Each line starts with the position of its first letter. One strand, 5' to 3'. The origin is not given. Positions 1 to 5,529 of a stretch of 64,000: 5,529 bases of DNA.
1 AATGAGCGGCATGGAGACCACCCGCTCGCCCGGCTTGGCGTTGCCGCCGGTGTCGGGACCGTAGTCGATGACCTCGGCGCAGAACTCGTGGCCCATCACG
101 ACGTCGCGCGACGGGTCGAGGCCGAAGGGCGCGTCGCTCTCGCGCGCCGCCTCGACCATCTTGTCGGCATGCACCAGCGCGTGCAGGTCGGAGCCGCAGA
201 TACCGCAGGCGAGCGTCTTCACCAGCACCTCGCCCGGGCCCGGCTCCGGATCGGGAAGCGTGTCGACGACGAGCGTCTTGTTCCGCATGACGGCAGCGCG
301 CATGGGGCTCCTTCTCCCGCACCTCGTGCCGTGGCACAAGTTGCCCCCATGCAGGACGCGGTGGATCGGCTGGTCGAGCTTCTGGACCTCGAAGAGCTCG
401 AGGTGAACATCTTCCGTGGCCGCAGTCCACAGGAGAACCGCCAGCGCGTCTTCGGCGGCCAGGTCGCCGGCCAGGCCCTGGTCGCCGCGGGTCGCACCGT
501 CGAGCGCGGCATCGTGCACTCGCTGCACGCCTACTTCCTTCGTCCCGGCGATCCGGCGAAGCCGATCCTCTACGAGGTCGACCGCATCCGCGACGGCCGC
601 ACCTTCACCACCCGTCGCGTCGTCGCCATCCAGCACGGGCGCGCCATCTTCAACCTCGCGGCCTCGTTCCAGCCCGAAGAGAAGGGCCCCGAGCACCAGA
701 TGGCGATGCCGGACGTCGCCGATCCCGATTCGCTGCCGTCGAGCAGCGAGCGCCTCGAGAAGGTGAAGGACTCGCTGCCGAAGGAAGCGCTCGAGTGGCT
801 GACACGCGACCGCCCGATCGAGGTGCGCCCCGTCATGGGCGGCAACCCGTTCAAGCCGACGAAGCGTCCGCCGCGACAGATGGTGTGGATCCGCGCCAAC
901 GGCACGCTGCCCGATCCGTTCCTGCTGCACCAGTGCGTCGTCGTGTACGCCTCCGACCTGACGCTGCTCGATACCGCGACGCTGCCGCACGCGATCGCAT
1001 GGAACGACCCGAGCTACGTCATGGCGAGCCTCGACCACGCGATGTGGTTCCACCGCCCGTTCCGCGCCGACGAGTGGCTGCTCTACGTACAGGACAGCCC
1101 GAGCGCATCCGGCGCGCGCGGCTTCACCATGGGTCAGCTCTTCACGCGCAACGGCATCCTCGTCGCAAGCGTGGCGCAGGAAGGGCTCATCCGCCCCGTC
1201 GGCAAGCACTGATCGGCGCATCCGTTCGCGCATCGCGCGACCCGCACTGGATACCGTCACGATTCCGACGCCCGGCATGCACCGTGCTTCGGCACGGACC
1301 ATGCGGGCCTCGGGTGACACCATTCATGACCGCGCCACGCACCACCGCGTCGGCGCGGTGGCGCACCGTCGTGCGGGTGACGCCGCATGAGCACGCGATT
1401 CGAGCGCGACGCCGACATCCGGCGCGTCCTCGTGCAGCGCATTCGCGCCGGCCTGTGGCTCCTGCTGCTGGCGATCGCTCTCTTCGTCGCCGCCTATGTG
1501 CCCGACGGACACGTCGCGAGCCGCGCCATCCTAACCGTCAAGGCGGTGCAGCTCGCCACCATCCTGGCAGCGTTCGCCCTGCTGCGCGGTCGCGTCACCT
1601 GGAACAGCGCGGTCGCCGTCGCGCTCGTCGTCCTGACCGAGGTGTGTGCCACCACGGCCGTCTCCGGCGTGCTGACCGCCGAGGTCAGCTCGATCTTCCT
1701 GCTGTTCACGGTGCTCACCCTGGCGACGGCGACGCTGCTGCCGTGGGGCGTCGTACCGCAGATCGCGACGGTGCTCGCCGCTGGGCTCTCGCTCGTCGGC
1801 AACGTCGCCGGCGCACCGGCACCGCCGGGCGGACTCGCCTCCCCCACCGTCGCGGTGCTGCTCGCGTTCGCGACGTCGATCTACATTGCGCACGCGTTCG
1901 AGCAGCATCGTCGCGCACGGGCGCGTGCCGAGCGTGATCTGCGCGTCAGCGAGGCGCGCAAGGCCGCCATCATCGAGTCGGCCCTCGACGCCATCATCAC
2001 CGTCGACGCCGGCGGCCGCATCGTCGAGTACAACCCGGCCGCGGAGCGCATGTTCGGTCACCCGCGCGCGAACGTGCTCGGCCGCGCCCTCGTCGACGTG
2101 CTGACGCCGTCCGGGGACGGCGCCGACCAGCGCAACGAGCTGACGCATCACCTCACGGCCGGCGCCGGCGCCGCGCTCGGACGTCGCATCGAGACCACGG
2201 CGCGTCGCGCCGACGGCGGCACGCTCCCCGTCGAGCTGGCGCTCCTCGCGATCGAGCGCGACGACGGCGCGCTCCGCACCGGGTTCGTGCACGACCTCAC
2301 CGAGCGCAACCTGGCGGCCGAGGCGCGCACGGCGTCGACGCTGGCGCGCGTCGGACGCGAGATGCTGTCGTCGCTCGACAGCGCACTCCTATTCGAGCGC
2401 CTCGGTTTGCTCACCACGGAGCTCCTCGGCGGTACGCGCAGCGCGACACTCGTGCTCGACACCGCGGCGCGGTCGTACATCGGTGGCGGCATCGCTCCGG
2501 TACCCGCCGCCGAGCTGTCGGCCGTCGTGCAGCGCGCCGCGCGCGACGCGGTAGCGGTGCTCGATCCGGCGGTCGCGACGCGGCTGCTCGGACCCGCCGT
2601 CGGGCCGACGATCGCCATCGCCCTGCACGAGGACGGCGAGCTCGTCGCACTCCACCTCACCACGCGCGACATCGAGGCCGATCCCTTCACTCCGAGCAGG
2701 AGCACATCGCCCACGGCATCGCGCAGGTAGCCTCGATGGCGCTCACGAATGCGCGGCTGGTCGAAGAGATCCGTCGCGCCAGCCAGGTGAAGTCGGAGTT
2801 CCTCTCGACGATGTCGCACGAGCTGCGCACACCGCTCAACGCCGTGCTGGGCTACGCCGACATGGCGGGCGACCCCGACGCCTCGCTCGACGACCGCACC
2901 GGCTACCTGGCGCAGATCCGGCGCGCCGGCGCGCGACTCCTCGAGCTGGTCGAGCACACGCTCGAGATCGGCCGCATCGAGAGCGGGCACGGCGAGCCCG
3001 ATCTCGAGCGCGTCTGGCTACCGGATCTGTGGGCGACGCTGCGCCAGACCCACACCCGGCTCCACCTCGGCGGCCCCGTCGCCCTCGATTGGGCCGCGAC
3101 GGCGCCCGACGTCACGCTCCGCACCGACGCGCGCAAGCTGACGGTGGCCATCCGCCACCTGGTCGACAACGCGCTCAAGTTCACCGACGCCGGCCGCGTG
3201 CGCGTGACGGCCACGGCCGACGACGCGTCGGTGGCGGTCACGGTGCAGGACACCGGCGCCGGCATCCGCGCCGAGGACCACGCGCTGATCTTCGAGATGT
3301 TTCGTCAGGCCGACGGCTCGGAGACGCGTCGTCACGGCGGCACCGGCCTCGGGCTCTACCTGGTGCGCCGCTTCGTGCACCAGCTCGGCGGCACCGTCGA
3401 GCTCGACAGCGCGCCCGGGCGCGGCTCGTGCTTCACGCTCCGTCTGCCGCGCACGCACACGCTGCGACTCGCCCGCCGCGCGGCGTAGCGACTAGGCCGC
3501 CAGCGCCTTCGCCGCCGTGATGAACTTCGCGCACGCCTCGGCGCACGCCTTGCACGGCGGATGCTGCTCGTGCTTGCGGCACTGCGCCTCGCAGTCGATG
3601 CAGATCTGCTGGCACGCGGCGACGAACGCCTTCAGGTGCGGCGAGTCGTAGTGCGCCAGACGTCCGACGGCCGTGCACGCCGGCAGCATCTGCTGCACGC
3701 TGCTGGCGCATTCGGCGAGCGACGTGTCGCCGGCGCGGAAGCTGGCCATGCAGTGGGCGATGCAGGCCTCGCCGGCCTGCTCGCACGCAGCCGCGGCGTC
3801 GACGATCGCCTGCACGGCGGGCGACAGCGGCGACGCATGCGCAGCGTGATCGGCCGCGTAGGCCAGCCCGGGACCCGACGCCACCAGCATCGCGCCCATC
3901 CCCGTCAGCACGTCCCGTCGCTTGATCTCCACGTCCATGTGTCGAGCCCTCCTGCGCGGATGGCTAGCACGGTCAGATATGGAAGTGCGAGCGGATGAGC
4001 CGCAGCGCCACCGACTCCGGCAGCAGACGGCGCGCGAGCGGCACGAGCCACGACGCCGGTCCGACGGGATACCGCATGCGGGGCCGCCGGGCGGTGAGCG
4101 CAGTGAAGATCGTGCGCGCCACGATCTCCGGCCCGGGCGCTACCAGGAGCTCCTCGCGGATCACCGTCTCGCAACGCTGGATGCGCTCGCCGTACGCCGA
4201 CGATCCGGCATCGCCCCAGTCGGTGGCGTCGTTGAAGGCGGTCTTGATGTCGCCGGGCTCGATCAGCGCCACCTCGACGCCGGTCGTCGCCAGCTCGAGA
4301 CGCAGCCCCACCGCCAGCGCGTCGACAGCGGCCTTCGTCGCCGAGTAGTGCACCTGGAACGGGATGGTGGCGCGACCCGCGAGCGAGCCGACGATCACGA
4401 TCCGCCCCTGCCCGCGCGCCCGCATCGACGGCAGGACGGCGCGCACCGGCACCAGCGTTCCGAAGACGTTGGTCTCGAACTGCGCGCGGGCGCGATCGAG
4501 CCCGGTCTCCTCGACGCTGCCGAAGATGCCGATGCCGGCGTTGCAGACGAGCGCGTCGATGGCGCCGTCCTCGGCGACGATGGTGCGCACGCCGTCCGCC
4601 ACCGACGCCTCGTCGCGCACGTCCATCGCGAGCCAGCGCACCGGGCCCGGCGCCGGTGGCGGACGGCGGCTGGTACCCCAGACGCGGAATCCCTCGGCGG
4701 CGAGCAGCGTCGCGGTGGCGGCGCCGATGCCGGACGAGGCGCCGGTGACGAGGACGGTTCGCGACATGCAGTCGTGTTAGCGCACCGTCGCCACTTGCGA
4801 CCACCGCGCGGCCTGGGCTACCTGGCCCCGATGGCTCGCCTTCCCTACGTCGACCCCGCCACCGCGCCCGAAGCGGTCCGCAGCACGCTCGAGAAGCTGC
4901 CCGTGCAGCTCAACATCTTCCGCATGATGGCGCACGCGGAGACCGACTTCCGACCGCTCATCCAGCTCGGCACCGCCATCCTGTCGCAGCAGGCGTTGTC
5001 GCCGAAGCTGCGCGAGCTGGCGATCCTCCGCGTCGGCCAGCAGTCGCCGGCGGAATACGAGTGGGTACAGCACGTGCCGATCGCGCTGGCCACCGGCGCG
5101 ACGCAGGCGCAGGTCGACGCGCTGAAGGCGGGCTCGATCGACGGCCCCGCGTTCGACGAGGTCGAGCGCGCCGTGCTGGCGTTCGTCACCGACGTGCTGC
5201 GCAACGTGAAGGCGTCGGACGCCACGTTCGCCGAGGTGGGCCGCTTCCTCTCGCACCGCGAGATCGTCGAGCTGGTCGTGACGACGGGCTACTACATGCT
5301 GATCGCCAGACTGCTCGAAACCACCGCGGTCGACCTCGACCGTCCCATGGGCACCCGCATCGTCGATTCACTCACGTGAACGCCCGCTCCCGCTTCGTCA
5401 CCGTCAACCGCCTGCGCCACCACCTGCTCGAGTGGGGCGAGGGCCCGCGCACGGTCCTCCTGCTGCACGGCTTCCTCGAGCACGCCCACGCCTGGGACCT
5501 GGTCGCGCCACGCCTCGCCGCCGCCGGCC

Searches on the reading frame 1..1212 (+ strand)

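Call 31: search_protein_families(library=pfam, proteins=[window:1-1212:+], max_evalue=0.00001)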
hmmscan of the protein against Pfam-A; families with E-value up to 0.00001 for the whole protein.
window:1-1212:+ (403 aa): 3 families
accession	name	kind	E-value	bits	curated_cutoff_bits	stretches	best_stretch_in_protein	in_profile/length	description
PF02551.21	Acyl_CoA_thio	-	1.5e-44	151.4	21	1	269-396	8-132/132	Acyl-CoA thioesterase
PF20789.3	4HBT_3C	-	3e-24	86.2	24.1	1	270-397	19-140/140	Acyl-CoA thioesterase C-terminal domain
PF13622.12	4HBT_3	-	4.2e-21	75.4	24.3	1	149-224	10-83/83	Acyl-CoA thioesterase N-terminal domain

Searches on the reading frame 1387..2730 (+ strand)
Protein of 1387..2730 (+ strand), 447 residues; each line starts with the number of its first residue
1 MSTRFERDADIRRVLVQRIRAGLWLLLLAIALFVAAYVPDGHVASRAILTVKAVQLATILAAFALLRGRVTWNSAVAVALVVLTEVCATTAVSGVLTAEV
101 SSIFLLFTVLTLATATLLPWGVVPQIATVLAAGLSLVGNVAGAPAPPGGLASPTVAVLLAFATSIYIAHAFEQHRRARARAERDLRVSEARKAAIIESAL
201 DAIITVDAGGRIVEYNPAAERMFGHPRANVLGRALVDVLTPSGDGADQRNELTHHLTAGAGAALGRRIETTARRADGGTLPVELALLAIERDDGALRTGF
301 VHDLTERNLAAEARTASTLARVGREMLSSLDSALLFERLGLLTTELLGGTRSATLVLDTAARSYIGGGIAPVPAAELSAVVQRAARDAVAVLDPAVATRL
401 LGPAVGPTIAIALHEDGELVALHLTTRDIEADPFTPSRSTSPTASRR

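Call 31: search_protein_families(library=pfam, proteins=[window:1387-2730:+], max_evalue=0.00001)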
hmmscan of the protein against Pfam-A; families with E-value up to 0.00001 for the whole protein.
window:1387-2730:+ (447 aa): 4 families
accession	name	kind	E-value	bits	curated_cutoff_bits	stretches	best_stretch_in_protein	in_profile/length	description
PF13426.13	PAS_9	-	1.7e-13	51.2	27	1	201-306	2-103/103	PAS domain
PF00989.32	PAS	-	6.6e-13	49.1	22.6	1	191-286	2-93/113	PAS fold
PF08448.16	PAS_4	-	6e-10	39.8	23.1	1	198-307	3-108/110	PAS fold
PF13188.13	PAS_8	-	1.8e-09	37.6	21.8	1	191-242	2-53/65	PAS domain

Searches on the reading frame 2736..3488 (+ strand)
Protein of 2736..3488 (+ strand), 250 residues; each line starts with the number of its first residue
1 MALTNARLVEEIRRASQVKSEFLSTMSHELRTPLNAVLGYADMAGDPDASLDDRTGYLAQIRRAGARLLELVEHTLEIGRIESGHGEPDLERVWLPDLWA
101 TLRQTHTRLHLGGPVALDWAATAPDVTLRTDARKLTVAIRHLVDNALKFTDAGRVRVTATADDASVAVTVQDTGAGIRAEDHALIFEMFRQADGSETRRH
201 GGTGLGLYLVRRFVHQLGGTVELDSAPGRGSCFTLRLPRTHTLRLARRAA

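Call 31: search_protein_families(library=pfam, proteins=[window:2736-3488:+], max_evalue=0.00001)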
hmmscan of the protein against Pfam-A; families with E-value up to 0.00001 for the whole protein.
window:2736-3488:+ (250 aa): 2 families
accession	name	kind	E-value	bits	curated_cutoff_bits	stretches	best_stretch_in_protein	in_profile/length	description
PF02518.31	HATPase_c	-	4.1e-30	104.9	26.4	1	131-240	2-110/111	Histidine kinase-, DNA gyrase B-, and HSP90-like ATPase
PF00512.31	HisKA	-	1.4e-16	60.7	26.9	1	19-84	2-66/66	His Kinase A (phospho-acceptor) domain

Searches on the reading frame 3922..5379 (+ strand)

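Call 31: search_protein_families(library=pfam, proteins=[window:3922-5379:+], max_evalue=0.00001)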
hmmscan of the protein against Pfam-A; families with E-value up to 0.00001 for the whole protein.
window:3922-5379:+ (485 aa): 1 family
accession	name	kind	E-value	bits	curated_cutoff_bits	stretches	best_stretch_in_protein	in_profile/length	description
PF02627.25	CMD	-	6e-09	36.2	23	1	346-411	7-72/84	Carboxymuconolactone decarboxylase family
